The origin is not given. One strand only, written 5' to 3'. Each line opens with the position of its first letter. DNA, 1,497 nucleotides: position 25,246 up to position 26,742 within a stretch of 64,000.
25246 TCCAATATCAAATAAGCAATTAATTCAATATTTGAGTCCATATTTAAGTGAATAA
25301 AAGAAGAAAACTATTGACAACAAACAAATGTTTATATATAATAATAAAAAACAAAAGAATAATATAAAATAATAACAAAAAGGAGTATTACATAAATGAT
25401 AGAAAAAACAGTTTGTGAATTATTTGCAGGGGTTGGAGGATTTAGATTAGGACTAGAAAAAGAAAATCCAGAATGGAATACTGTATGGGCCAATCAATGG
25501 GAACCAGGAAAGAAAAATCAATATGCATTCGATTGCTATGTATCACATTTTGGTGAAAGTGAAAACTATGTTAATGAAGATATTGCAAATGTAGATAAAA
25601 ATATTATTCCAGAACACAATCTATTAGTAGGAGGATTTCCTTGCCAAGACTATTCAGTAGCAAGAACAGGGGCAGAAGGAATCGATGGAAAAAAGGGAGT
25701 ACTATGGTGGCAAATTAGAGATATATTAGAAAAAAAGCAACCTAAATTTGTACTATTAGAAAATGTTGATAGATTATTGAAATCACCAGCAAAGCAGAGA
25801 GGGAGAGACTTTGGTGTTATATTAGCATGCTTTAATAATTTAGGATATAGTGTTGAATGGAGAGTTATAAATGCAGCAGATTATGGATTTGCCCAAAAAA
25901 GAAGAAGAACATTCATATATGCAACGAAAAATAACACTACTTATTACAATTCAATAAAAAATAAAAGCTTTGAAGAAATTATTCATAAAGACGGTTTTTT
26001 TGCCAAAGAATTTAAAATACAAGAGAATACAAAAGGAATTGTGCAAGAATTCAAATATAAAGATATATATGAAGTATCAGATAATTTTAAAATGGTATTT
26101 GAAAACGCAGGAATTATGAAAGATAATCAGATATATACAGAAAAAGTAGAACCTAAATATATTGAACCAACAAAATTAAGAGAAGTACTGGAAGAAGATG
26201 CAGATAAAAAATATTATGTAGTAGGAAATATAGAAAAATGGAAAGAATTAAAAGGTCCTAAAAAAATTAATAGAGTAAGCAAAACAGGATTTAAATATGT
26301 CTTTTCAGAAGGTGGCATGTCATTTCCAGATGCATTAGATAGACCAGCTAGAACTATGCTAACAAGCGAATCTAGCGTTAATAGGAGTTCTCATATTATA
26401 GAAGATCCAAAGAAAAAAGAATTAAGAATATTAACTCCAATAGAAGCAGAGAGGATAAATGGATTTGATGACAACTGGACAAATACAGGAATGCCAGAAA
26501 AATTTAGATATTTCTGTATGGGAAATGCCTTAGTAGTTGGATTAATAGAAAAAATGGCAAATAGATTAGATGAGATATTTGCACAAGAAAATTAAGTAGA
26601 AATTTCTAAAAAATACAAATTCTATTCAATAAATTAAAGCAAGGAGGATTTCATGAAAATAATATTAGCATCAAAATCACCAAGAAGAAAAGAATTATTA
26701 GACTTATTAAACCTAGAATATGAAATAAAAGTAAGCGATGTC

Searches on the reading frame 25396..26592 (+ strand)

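Call 54: search_protein_families(library=padloc, proteins=[window:25396-26592:+], max_evalue=0.001)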
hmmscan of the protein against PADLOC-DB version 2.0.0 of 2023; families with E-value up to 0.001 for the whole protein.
window:25396-26592:+ (399 aa): 57 families (the best 25 are shown)
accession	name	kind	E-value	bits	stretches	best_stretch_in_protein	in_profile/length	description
PDLC03329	MTase_II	-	3.5e-171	567.9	1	2-397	3-405/407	Type II methyltransferase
PDLC03272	MTase_II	-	1e-61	207.3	1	5-395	76-390/407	Type II methyltransferase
PDLC03378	MTase_II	-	2.1e-46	156.8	1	5-397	4-332/344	Type II methyltransferase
PDLC02653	DrmMII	-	7.8e-37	124.9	2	7-191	8-188/333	DrmMII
PDLC03361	MTase_II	-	3.9e-36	122.8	2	7-190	90-295/455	Type II methyltransferase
PDLC03217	MTase_II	-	1.1e-35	121.2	1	6-396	24-375/703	Type II methyltransferase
PDLC00026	DruM2|DruM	-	5.2e-34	116.3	1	4-395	5-318/336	DNA cytosine methylase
PDLC03234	MTase_II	-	2.7e-33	113.7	1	5-395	6-366/375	Type II methyltransferase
PDLC00033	DruM2|DruM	-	8.3e-32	108.9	1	4-180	22-193/368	DNA cytosine methylase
PDLC03731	oMTase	-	4.9e-30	102.7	1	41-184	44-181/326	orphan methyltransferase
PDLC03734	oMTase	-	2.7e-29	100.4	1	5-231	5-224/444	orphan methyltransferase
PDLC03242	MTase_II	-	3.8e-29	99.8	1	2-176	99-259/409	Type II methyltransferase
PDLC00027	DruM2|DruM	-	3.5e-28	97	1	6-184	14-178/361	DNA cytosine methylase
PDLC00028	DruM2|DruM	-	4.4e-27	92.8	1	5-201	7-201/397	DNA cytosine methylase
PDLC03286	MTase_II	-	3.1e-26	90.3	1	7-176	4-167/185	Type II methyltransferase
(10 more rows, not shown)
